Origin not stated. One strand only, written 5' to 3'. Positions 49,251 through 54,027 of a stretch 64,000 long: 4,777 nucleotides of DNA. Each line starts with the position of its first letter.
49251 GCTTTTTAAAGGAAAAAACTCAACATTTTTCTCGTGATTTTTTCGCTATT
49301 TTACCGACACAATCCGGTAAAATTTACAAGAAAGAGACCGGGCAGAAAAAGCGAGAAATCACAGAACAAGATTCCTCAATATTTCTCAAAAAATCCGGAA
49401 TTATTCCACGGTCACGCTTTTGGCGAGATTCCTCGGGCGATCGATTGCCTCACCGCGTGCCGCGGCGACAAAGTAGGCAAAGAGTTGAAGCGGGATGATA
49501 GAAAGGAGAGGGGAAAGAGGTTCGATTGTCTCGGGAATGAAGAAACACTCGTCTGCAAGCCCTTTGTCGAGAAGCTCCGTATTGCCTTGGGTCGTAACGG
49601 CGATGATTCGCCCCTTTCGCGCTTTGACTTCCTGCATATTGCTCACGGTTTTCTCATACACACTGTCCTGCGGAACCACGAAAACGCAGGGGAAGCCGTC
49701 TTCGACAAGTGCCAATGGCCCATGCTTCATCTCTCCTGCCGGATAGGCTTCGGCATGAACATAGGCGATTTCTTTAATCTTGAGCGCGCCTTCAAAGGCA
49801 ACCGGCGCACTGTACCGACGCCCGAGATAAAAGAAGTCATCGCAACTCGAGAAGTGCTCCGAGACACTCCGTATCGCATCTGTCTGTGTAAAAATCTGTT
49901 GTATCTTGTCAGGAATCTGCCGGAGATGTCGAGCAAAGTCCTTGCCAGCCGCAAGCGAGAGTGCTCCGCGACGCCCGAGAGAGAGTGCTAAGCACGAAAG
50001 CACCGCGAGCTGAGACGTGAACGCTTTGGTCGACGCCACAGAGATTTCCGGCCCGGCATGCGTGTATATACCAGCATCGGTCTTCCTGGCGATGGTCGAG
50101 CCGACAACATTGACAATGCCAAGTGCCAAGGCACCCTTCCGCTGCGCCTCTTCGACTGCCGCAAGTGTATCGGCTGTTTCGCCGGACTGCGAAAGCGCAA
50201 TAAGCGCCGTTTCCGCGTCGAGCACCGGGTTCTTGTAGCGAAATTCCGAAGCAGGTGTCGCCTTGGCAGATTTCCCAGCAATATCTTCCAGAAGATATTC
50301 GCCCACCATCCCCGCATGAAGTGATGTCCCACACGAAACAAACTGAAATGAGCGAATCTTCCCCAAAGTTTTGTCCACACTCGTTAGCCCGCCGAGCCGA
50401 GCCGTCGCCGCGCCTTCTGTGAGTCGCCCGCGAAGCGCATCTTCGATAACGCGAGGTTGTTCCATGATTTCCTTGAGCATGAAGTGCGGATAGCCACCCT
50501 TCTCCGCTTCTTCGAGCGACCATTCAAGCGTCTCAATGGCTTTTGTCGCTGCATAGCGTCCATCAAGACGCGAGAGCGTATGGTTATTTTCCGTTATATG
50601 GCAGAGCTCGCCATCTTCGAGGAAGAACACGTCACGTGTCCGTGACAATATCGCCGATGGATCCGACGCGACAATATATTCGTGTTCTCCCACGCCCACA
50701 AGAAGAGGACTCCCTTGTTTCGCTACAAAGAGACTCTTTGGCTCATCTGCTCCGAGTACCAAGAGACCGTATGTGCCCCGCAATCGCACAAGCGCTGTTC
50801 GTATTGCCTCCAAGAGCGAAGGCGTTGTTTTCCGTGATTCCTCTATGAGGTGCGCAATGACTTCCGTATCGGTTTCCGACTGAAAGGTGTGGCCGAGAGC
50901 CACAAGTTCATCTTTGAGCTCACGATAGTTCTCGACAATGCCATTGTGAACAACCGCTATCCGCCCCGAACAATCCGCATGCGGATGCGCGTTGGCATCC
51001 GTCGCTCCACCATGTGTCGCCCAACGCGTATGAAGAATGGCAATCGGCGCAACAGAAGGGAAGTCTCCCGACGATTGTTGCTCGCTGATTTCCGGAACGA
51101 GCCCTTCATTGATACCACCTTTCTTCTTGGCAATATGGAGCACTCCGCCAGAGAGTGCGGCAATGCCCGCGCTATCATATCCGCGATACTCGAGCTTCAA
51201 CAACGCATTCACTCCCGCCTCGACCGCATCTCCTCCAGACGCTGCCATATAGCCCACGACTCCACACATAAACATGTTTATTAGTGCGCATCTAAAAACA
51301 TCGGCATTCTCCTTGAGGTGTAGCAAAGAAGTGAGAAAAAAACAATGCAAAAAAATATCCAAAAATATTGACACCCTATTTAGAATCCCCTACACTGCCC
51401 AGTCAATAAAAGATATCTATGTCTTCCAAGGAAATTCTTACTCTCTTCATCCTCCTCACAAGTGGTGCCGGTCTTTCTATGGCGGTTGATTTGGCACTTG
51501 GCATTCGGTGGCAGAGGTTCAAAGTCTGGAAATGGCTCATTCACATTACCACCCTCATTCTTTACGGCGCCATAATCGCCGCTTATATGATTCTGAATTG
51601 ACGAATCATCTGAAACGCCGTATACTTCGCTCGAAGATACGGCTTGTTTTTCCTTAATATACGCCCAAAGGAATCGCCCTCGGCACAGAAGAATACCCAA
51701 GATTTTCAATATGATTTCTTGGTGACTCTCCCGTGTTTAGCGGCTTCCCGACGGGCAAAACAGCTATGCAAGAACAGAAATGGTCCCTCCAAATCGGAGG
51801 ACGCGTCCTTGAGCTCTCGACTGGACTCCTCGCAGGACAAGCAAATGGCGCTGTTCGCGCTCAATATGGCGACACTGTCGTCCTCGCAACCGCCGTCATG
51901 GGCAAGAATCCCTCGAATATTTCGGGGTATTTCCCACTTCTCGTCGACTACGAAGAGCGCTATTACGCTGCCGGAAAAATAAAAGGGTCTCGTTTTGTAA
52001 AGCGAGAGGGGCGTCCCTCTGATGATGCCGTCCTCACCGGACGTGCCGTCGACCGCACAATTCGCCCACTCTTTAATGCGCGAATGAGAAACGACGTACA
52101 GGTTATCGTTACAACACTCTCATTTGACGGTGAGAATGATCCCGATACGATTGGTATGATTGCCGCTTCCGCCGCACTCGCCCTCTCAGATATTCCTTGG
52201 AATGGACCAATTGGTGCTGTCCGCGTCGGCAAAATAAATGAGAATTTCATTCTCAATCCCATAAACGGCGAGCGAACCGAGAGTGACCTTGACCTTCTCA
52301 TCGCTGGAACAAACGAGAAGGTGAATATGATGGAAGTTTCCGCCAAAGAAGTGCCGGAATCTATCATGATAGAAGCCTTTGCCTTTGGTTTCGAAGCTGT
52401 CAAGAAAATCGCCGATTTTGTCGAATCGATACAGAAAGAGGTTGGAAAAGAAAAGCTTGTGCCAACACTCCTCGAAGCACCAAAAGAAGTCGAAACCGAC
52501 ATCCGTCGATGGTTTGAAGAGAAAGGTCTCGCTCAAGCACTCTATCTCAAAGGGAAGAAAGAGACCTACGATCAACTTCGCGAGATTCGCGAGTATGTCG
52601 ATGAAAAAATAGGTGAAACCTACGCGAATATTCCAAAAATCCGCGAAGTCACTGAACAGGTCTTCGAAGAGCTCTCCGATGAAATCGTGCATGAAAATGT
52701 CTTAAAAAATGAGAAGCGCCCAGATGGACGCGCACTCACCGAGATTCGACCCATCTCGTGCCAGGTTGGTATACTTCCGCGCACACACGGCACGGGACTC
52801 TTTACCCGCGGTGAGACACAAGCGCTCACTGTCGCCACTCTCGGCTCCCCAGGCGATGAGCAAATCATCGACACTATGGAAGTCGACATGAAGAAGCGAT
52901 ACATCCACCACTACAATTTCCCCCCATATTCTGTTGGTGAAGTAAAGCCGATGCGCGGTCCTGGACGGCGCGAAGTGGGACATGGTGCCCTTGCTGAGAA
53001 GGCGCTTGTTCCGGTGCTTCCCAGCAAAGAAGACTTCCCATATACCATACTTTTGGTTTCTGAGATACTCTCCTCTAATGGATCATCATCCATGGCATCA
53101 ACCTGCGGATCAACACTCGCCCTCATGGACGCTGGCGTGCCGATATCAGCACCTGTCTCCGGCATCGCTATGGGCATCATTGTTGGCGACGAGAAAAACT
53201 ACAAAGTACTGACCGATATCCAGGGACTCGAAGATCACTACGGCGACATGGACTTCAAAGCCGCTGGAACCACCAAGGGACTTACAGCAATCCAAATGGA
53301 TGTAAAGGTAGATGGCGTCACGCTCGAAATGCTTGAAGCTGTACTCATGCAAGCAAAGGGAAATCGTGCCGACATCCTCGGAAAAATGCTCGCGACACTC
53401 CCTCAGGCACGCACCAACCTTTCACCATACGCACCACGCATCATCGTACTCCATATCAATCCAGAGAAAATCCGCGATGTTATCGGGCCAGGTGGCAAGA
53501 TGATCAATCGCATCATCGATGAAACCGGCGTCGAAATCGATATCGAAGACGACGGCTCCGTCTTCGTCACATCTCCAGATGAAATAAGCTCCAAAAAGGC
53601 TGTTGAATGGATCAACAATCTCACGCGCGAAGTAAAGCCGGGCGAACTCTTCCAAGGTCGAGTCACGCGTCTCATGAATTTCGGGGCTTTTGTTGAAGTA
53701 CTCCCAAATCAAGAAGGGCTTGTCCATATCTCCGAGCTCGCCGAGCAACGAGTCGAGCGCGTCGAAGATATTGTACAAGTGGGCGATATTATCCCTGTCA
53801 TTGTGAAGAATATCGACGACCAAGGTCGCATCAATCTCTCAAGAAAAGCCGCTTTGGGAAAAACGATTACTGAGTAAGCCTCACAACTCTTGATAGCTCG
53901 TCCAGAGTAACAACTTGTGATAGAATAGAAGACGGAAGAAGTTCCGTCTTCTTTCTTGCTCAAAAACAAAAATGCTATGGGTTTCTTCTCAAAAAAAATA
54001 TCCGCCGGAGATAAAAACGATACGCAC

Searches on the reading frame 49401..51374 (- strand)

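Call 9: search_protein_families(library=pfam, proteins=[window:49401-51374:-], max_evalue=0.001)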
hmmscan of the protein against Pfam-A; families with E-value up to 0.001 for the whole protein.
window:49401-51374:- (657 aa): 3 families
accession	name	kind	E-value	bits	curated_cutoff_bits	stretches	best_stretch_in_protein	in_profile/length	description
PF01380.27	SIS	-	1.8e-51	173.8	25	2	341-464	6-130/131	SIS domain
PF13522.11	GATase_6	-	2.6e-19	69.9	27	1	110-237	11-129/130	Glutamine amidotransferase domain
PF13537.11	GATase_7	-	3.2e-16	59.9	25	1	125-243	9-122/123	Glutamine amidotransferase domain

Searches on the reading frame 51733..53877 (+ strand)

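Call 10: search_protein_families(library=pfam, proteins=[window:51733-53877:+], max_evalue=0.001)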
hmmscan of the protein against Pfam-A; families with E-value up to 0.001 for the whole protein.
window:51733-53877:+ (714 aa): 6 families
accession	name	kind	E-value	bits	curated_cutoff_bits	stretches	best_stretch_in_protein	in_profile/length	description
PF01138.27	RNase_PH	-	4.9e-52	176.2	25.5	2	23-155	2-130/130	3' exoribonuclease family, domain 1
PF00575.29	S1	-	1e-17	64.7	22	1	634-705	2-74/74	S1 RNA binding domain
PF03725.20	RNase_PH_C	-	2e-14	53.7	20.8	1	158-222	1-67/67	3' exoribonuclease family, domain 2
PF00013.35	KH_1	-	1.3e-10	41.3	21.5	1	571-628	2-65/66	KH domain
PF03726.19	PNPase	-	6.5e-09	36.6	24.6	1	253-333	2-80/81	Polyribonucleotide nucleotidyltransferase, RNA binding domain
PF22675.2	KH-I_KHDC4-BBP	-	0.00019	21.6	30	1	581-615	9-43/76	KHDC4/BBP-like, KH-domain type I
